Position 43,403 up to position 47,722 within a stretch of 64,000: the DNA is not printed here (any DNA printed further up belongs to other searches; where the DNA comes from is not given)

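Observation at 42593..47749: Intact 1718-aa Hhe-like helicase-nuclease with catalytic motifs substituted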

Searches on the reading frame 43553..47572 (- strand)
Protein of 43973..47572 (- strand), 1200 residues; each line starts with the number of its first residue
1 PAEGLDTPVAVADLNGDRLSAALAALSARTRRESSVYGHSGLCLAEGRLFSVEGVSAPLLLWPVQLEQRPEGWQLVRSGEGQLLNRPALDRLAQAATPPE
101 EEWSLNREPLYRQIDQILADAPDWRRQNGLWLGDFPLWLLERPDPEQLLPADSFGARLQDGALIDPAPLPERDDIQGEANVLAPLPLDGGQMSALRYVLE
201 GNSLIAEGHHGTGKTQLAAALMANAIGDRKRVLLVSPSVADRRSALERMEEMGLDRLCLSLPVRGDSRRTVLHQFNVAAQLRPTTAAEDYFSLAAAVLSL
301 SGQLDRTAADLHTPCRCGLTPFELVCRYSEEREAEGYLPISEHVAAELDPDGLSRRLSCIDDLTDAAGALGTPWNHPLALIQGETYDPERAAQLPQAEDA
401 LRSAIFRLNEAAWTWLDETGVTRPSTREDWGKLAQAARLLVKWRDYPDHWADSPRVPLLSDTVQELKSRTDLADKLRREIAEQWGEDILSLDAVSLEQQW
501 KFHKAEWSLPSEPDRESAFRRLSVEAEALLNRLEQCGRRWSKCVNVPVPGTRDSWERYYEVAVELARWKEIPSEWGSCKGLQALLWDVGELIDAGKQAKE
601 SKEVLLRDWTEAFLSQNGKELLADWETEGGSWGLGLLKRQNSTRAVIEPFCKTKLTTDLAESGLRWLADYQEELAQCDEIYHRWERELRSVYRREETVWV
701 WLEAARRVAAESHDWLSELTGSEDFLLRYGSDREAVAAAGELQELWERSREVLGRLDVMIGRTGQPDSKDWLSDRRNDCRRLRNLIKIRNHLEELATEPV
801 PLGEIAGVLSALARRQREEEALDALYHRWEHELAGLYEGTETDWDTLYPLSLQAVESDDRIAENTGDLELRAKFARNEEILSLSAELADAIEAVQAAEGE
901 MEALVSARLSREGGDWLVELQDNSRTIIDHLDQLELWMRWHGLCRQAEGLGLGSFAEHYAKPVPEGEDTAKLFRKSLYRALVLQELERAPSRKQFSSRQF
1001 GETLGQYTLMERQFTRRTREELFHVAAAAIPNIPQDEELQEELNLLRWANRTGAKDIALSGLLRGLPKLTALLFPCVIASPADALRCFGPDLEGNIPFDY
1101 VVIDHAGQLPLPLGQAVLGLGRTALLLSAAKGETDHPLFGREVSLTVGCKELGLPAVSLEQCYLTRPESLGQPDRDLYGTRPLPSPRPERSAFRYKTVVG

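Call 40: search_protein_representatives(protein=window:43973-47572:-)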
Query: 1200 residues. Proteins with E-value up to 0.001 (for the whole library): 3962; up to 1e-10: 1196; up to 1e-30: 104. The best 150 are listed.
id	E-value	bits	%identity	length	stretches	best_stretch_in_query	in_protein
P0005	0.0e+00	1788.5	100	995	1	100-890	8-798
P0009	0.0e+00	1210.6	50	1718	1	20-1200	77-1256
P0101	0.0e+00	1176.2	93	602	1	638-1200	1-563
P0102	0.0e+00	1129.9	48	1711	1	9-1200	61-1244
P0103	0.0e+00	1120.7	49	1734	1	13-1200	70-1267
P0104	9.9e-77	275.3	27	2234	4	158-396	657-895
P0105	3.4e-71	256.9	27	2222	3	157-486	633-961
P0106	4.4e-67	243.3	28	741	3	177-532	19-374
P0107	1.7e-66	241.4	24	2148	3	177-509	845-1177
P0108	6.0e-59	216.4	27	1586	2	38-524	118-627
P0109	4.0e-58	213.6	28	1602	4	910-1131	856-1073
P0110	1.3e-54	201.9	26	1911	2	155-497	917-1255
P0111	1.4e-54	201.9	26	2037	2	147-528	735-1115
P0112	2.8e-53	197.6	27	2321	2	56-522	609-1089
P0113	8.9e-53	195.9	48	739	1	938-1200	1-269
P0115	2.5e-50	187.8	31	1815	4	14-396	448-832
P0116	3.7e-48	180.6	26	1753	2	137-694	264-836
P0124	1.3e-45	172.2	29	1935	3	175-478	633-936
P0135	5.3e-42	160.2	24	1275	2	887-1130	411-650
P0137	1.1e-41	159.1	26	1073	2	781-1130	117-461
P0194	1.5e-31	125.6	26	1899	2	863-1130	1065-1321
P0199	4.4e-31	124.1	24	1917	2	916-1130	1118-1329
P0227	2.2e-28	115.1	24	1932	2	860-1130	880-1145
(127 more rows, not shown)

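Call 47: search_protein_families(library=ncbifam, proteins=[P0104, P0108, P0111, P0115], max_evalue=1e-20)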
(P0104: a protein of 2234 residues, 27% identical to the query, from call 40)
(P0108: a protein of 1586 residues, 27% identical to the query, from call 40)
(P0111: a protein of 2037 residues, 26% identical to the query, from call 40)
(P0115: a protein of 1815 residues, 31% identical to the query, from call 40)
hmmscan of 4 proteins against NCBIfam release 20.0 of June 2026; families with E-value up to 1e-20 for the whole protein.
P0104 (2234 aa): 3 families
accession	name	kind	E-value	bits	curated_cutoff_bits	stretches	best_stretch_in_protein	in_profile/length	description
NF058533.1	antiphage_ProA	equivalog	0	2038.9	1500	3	43-920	1-883/1903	anti-phage protein ProA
NF042953.1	Hhe_antiphage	equivalog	1.4e-228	762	2000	2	1388-2025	1056-1702/1797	DUF4011 domain-containing anti-phage protein Hhe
TIGR00376.1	TIGR00376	hypoth_equivalog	2.1e-26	92.6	348.9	0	1593-1709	353-460/639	IGHMBP2 family helicase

P0108 (1586 aa): 4 families
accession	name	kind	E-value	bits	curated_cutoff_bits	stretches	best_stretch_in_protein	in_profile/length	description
NF058533.1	antiphage_ProA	equivalog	0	1591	1500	1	2-1553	358-1903/1903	anti-phage protein ProA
NF042953.1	Hhe_antiphage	equivalog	3.8e-222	740.7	2000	2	761-1366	1113-1711/1797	DUF4011 domain-containing anti-phage protein Hhe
TIGR00376.1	TIGR00376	hypoth_equivalog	1e-27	96.9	348.9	0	924-1175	362-607/639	IGHMBP2 family helicase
NF040671.1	PLuB_AAA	exception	2.2e-25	88.3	999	0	920-1178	957-1231/1256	PLuB system helicase-like protein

P0111 (2037 aa): 4 families
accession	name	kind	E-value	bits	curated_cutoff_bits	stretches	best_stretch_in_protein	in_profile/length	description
NF058533.1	antiphage_ProA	equivalog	0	2081.1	1500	1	136-1990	1-1903/1903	anti-phage protein ProA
NF042953.1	Hhe_antiphage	equivalog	2e-242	807.9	2000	2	1231-1820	1099-1693/1797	DUF4011 domain-containing anti-phage protein Hhe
TIGR00376.1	TIGR00376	hypoth_equivalog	4.7e-25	88.1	348.9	0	775-838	160-224/639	IGHMBP2 family helicase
NF040671.1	PLuB_AAA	exception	1.2e-24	85.8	999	0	1406-1661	959-1230/1256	PLuB system helicase-like protein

P0115 (1815 aa): 2 families
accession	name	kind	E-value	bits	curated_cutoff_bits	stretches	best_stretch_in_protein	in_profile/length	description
NF058533.1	antiphage_ProA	equivalog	0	1180.6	1500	2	18-1179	3-1226/1903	anti-phage protein ProA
NF042953.1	Hhe_antiphage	equivalog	2.6e-114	383.2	2000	2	1197-1610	1263-1692/1797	DUF4011 domain-containing anti-phage protein Hhe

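Call 48: search_protein_families(library=padloc, proteins=[P0104, P0108, P0111, P0115], max_evalue=1e-20)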
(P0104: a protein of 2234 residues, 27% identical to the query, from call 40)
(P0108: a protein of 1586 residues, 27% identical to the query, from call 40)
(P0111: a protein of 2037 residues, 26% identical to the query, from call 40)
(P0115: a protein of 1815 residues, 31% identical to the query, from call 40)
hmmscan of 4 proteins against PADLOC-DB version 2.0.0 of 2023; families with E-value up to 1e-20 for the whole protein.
P0104 (2234 aa): 4 families
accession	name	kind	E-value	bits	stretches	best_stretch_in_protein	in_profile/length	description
PDLC05009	PDC-S37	-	0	1182.2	3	1391-2222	719-1540/1550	-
PDLC02194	Hhe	-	4.6e-164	546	2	1444-2015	1215-1790/1911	-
PDLC03920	MkoA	-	6.3e-27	92.3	0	1601-1854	786-1072/1112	-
PDLC03924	MkoC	-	4.5e-24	82.6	0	1680-1859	775-945/1136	-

P0108 (1586 aa): 4 families
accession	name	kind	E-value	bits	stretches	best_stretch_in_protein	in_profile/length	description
PDLC05009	PDC-S37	-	0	1139.2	1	3-1579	9-1541/1550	-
PDLC02194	Hhe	-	5.3e-157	522.6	2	766-1346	1217-1789/1911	-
PDLC03924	MkoC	-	1.2e-25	87.8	0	995-1177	769-942/1136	-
PDLC03920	MkoA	-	1.8e-25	87.4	0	923-1175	789-1072/1112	-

P0111 (2037 aa): 4 families
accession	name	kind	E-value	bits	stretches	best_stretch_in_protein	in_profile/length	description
PDLC05009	PDC-S37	-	0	1248.3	1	496-2016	12-1541/1550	-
PDLC02194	Hhe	-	6.2e-175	582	2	1232-1817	1199-1790/1911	-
PDLC03924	MkoC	-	5.8e-27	92.2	0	1486-1663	776-944/1136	-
PDLC03920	MkoA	-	4.4e-25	86.2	0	1406-1659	788-1072/1112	-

P0115 (1815 aa): 2 families
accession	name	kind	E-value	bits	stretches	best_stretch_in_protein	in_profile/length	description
PDLC05009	PDC-S37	-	3.6e-198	659.4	2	1197-1807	919-1541/1550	-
PDLC02194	Hhe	-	1.2e-80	269.4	1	1197-1602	1362-1784/1911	-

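Call 59: predict_structure(alignment_id=A3)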
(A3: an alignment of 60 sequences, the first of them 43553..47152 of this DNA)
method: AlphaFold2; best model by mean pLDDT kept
length: 1200 residues; sequences in the alignment: 60
mean_pLDDT: 88.9   pTM: 0.58
mean pLDDT of the five models: 88.9, 87.3, 86.1, 86.0, 85.8
residues with pLDDT >= 90: 685; 70-90: 470; 50-70: 33; < 50: 12
segments of 3 or more residues with pLDDT < 50: 490-493, 495-499
pLDDT, mean of each block of 10 residues (from residue 1): 61 88 88 80 86 95 93 93 94 93 91 93 78 93 71 88 89 92 92 89 85 94 93 89 89 93 93 91 89 91 88 87 85 86 88 88 88 88 94 95 94 94 94 91 95 94 95 94 79 48 87 89 94 95 95 92 94 93 92 94 95 92 82 92 92 88 87 86 83 86 87 88 88 90 92 93 90 87 93 93 93 90 88 94 89 85 92 87 87 90 95 90 92 95 88 82 93 93 92 55 88 93 86 85 77 92 94 96 84 95 95 88 87 93 89 75 89 92 84 87
secondary structure, 60 per line:
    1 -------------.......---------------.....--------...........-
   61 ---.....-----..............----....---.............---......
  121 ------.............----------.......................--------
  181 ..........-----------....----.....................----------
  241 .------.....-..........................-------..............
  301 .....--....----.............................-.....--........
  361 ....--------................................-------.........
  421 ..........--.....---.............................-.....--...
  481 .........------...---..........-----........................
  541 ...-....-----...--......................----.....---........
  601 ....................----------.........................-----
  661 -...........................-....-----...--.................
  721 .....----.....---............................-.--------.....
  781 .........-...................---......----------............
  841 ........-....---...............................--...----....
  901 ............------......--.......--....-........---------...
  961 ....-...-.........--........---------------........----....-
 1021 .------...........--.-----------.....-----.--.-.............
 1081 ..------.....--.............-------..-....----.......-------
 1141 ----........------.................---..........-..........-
elements in order (helices of 4 or more, strands of 3 or more residues): H14-20 H36-40 H49-59 E64-68 H74-87 E92-95 H99-111 E118-120 H127-139 H150-172 H181-190 H202-205 H210-230 H248-252 H254-279 H287-305 H308-311 H316-344 H346-350 H353-364 H373-404 H412-430 H433-437 H441-468 H471-475 H478-489 H502-510 H517-543 H545-548 H559-580 H585-589 H593-620 H631-655 H662-688 H690-693 H704-725 H730-734 H738-765 H776-789 H791-809 H813-818 H829-848 H850-853 H857-887 H897-912 H919-924 H927-933 E936-939 H941-948 E958-964 H971-978 E981-988 H1005-1011 E1016-1019 H1028-1038 E1053-1057 H1068-1082 E1089-1093 H1096-1108 H1119-1122 E1127-1133 H1145-1152 H1159-1166 E1167-1175 H1179-1188 H1190-1199

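Call 64: fold_search(model_id=the predicted structure, library=pdb)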
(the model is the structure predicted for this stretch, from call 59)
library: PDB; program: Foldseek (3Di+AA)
matches with E <= 10: 945; with E <= 0.001: 71
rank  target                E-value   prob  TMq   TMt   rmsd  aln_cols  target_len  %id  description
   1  9l5t_Y                1.3e-08  1.00  0.20  0.18  13.5       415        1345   17  Cryo-EM structure of the thermophile spliceosome (state B*Q2) (released 2025-03-12)
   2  9l5s_Y                1.3e-08  1.00  0.20  0.18  18.6       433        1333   17  Cryo-EM structure of the thermophile spliceosome (state B*Q1) (released 2025-03-12)
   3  5ean_A                1.6e-08  1.00  0.19  0.21   4.3       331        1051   15  Crystal structure of Dna2 in complex with a 5' overhang DNA (released 2015-11-18)
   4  5eaw_A                2.5e-08  1.00  0.19  0.22   4.8       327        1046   15  Crystal structure of Dna2 nuclease-helicase (released 2015-11-18)
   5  5eax_A                2.5e-08  1.00  0.20  0.22   6.4       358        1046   14  Crystal structure of Dna2 in complex with an ssDNA (released 2015-11-18)
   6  9l5r_Y                3.0e-08  1.00  0.20  0.18  13.4       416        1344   15  Cryo-EM structure of the thermophile spliceosome (state ILS) (released 2025-03-12)
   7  8rao_O                4.2e-08  1.00  0.19  0.31   8.1       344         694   16  Structure of Sen1-ADP.BeF3-RNA complex (released 2024-10-30)
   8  5mqf_U                5.0e-08  1.00  0.19  0.18  12.1       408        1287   14  Cryo-EM structure of a human spliceosome activated for step 2 of splicing (C* complex) (released 2017-03-22)
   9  8rd3_A                5.9e-08  1.00  0.20  0.35   5.8       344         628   16  Crystal structure of Saccharomyces cerevisiae Nmd4 protein bound to Upf1 helicase domain (released 2024-08-14)
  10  4b3g_B                7.3e-08  1.00  0.19  0.35   8.0       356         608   16  crystal structure of Ighmbp2 helicase in complex with RNA (released 2012-09-26)
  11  8ram_O                8.0e-08  1.00  0.20  0.33   6.1       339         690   15  Structure of Sen1 bound RNA Polymerase II pre-termination complex (released 2024-10-30)
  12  4b3f                  1.0e-07  1.00  0.17  0.31  10.2       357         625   14  crystal structure of Ighmbp2 helicase (released 2012-09-26)
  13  2wjv_A                1.1e-07  1.00  0.20  0.29   5.9       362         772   15  Crystal structure of the complex between human nonsense mediated decay factors UPF1 and UPF2 (released 2009-07-07)
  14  2wjv_B                1.2e-07  1.00  0.19  0.29   5.9       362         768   15  Crystal structure of the complex between human nonsense mediated decay factors UPF1 and UPF2 (released 2009-07-07)
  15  4b3g_A                1.3e-07  1.00  0.19  0.35   8.1       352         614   16  crystal structure of Ighmbp2 helicase in complex with RNA (released 2012-09-26)
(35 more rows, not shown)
